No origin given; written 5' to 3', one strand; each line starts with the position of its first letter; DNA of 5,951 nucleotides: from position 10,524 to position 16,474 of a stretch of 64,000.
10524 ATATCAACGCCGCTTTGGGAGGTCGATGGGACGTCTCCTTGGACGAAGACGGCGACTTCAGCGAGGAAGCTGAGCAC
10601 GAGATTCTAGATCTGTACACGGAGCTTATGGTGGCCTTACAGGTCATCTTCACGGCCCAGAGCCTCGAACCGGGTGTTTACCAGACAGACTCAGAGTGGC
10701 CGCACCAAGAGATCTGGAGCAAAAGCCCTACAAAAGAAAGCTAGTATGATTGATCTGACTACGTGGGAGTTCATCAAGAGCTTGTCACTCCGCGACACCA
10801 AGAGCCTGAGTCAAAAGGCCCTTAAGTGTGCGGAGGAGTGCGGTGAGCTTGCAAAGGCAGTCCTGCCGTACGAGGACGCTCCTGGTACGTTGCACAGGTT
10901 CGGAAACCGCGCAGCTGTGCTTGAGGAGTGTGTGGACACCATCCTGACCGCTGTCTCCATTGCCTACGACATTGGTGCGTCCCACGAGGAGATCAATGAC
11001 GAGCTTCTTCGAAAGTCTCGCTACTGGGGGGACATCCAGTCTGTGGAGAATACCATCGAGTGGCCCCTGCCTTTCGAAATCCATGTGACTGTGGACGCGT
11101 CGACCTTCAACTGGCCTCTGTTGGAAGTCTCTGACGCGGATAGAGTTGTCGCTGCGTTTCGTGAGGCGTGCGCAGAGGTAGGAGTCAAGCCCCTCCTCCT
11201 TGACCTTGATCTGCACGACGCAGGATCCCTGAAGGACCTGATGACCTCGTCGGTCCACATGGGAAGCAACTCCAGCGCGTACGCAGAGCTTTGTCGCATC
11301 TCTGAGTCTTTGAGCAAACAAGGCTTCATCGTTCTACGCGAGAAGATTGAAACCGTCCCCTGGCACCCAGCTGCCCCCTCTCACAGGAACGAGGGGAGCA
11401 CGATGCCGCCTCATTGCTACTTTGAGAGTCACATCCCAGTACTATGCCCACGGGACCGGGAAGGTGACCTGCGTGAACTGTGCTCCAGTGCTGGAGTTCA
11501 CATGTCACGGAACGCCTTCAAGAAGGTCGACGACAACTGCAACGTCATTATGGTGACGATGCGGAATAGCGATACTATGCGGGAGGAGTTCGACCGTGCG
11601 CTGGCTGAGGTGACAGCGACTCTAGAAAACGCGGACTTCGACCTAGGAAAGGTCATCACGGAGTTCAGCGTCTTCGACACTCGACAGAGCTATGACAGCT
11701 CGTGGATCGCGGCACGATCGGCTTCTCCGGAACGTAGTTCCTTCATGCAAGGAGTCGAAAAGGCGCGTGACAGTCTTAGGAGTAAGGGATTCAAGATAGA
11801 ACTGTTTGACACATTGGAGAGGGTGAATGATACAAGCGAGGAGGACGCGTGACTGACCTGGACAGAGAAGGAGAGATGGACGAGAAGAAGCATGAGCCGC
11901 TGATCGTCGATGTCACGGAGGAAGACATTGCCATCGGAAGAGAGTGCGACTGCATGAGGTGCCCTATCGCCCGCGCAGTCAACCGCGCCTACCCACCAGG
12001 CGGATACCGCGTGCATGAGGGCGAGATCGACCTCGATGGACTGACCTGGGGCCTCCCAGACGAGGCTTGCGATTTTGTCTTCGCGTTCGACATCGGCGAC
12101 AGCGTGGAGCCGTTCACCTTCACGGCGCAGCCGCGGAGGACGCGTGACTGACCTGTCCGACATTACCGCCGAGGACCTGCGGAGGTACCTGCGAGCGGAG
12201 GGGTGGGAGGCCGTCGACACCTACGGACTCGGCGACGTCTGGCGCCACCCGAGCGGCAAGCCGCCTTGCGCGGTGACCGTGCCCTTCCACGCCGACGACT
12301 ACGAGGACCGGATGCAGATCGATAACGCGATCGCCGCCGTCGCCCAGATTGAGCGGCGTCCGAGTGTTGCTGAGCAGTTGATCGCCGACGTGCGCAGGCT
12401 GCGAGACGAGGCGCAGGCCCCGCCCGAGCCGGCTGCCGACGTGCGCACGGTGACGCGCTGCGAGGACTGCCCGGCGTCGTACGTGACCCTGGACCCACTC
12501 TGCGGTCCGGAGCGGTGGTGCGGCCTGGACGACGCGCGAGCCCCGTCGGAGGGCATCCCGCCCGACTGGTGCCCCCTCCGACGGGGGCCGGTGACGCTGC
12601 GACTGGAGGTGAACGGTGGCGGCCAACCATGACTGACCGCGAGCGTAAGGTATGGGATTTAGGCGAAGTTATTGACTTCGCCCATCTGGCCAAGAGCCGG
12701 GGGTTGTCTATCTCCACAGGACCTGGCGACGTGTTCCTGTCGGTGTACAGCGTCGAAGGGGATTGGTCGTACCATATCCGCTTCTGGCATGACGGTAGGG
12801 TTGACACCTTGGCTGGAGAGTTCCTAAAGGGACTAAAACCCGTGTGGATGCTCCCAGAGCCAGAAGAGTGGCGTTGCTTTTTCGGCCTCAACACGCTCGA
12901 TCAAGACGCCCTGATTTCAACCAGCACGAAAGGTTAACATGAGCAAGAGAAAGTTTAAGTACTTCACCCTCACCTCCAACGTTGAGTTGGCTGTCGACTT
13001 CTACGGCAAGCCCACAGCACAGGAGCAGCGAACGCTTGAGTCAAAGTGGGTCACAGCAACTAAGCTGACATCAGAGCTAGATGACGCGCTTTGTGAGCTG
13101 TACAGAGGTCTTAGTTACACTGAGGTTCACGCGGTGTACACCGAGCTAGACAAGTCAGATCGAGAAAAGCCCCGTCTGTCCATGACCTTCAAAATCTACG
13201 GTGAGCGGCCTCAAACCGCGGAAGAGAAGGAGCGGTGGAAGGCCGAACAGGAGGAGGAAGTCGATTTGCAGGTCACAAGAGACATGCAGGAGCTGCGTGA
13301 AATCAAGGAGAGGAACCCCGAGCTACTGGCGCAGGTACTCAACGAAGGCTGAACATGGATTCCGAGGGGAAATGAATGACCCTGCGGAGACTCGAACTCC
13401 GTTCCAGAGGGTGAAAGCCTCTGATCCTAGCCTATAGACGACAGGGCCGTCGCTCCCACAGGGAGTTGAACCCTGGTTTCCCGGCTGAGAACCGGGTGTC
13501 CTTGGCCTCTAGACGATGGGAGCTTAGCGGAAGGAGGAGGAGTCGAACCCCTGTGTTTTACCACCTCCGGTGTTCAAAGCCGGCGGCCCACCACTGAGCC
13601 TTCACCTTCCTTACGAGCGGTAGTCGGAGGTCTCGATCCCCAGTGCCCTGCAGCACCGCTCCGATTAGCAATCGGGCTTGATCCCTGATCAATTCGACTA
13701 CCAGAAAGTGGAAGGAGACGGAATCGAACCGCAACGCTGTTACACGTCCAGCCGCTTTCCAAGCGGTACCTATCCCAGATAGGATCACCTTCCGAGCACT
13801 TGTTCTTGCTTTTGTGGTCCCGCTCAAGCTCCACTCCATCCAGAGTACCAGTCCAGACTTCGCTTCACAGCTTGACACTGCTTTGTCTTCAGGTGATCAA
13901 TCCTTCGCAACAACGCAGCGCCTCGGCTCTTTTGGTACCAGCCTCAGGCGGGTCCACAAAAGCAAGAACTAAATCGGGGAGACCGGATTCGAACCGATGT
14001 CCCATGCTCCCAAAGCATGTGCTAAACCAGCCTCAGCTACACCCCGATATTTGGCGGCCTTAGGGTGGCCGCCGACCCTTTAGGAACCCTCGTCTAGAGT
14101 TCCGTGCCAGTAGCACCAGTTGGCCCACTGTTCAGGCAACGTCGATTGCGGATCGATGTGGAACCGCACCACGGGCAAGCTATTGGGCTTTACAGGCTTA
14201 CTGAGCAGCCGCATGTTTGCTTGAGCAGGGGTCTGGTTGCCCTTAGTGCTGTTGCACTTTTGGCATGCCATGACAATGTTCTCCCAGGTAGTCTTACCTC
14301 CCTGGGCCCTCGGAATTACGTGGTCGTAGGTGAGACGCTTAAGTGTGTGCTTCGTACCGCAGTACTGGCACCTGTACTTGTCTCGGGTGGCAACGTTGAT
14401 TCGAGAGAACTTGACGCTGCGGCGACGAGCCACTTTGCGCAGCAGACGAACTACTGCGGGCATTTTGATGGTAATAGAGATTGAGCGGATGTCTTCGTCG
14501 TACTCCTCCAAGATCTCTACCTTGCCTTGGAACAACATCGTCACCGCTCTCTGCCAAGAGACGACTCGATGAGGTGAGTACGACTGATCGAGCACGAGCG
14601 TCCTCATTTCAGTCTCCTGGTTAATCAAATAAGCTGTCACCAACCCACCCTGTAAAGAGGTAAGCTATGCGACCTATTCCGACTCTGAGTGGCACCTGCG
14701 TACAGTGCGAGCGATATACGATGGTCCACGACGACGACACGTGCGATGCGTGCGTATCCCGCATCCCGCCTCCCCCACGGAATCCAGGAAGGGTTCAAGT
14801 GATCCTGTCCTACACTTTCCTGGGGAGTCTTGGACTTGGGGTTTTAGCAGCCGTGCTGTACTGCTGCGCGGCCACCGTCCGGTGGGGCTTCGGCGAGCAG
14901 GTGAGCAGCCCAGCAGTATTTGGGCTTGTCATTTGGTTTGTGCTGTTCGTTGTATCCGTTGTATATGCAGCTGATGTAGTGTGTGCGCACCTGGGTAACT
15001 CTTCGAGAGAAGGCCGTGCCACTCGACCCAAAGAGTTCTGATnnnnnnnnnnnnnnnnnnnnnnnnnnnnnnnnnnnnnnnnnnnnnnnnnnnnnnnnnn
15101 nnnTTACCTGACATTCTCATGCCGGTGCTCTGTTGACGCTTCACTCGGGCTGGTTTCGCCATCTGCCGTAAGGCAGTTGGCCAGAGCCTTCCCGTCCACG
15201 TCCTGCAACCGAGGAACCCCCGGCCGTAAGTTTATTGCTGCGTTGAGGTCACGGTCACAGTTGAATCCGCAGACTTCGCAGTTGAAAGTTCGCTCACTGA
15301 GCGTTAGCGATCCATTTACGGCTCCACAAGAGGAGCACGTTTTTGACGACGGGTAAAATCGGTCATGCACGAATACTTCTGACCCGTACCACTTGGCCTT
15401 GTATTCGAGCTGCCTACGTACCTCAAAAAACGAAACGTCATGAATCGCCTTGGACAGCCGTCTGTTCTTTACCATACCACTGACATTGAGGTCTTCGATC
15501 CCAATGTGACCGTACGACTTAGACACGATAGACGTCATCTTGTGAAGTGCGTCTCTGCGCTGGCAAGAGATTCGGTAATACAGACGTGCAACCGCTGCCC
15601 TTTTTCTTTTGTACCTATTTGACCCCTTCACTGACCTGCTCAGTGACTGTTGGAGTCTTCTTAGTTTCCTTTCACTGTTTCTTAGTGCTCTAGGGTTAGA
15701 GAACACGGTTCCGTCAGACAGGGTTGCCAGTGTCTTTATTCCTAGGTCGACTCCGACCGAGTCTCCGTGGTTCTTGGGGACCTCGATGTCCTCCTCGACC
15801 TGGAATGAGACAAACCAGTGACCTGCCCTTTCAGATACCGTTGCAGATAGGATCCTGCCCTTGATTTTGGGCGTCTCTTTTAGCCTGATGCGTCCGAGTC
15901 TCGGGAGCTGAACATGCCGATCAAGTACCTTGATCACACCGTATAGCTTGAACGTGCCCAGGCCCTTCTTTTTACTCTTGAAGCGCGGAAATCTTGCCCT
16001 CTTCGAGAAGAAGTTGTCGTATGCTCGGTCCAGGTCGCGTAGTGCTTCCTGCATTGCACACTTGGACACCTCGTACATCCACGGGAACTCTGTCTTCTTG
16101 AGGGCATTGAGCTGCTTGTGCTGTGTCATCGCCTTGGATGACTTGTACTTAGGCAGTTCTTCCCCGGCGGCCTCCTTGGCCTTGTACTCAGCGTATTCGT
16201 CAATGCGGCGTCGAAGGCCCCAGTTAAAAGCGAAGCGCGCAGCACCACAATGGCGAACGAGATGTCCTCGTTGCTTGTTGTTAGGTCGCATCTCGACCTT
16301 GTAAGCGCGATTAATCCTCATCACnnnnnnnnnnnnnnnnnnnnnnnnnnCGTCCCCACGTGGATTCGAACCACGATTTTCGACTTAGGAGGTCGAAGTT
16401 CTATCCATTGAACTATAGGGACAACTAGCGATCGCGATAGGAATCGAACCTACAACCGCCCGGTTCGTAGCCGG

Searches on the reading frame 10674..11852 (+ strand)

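Call 14: search_protein_families(library=pfam, proteins=[window:10674-11852:+], max_evalue=0.001)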
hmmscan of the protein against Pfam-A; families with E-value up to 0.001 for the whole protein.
window:10674-11852:+ (392 aa): 0 families

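Call 15: search_protein_families(library=phrogs, proteins=[window:10674-11852:+], max_evalue=0.001)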
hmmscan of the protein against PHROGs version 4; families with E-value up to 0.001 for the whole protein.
window:10674-11852:+ (392 aa): 2 families
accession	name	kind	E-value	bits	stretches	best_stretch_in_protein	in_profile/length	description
phrog_1247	-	other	5.4e-30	105.8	1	35-345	139-441/444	MazG-like pyrophosphatase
phrog_25995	-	unknown function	1.6e-14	54.9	1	154-344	29-226/227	-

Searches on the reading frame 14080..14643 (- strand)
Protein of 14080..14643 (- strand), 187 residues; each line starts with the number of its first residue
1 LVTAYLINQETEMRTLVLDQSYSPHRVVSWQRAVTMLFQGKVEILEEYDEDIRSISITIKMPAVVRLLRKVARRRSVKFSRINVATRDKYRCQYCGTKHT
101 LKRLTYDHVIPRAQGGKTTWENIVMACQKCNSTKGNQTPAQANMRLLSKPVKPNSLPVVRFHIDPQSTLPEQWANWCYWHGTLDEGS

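Call 41: search_protein_families(library=pfam, proteins=[window:14080-14643:-], max_evalue=0.01)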
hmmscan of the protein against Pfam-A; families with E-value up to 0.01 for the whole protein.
window:14080-14643:- (187 aa): 3 families
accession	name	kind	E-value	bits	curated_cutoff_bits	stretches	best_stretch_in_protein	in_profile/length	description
PF14279.12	HNH_5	-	7.8e-18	64.6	27.5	1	92-146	1-55/56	HNH endonuclease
PF01844.29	HNH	-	3.1e-17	62.9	21.4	1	92-137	1-47/47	HNH endonuclease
PF13395.12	HNH_4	-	3.3e-06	27.4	22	1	92-139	1-53/54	HNH endonuclease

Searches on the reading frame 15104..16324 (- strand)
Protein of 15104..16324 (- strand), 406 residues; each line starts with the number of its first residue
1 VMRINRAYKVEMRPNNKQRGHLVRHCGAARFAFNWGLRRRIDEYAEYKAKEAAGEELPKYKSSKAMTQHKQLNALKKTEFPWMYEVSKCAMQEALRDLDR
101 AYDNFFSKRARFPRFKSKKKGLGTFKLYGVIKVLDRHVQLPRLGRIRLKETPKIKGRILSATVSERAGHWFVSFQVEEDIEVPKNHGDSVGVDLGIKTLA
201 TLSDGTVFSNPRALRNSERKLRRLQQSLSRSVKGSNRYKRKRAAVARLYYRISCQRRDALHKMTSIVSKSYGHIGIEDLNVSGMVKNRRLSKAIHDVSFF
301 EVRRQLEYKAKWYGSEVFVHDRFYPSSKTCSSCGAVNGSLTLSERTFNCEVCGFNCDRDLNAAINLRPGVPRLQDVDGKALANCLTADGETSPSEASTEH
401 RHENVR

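Call 14: search_protein_families(library=pfam, proteins=[window:15104-16324:-], max_evalue=0.001)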
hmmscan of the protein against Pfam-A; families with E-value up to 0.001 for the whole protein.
window:15104-16324:- (406 aa): 3 families
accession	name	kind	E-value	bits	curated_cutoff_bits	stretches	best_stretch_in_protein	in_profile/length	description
PF01385.25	OrfB_IS605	-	6.5e-31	107.5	30.5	1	174-288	2-120/120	Probable transposase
PF07282.18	Cas12f1-like_TNB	-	2.4e-23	82.5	26.3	1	299-366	1-60/60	Cas12f1-like, TNB domain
PF12323.14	HTH_OrfB_IS605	-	4.2e-14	52.2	21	1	2-48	1-46/47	Helix-turn-helix domain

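Call 15: search_protein_families(library=phrogs, proteins=[window:15104-16324:-], max_evalue=0.001)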
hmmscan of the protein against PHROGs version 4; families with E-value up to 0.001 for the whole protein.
window:15104-16324:- (406 aa): 6 families
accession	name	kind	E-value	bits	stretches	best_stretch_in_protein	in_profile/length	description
phrog_506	-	integration and excision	1e-121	407.9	1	1-367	3-361/403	transposase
phrog_12300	-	integration and excision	1.1e-68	232.5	1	137-367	9-238/286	transposase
phrog_13964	-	integration and excision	8.2e-62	209.9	1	5-248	2-236/237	transposase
phrog_17087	-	unknown function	1.3e-32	113.9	1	241-366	3-128/141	-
phrog_25073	-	unknown function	2.1e-14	54.5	1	3-118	2-106/114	-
phrog_16792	-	unknown function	4.2e-05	24.9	1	285-366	77-153/180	-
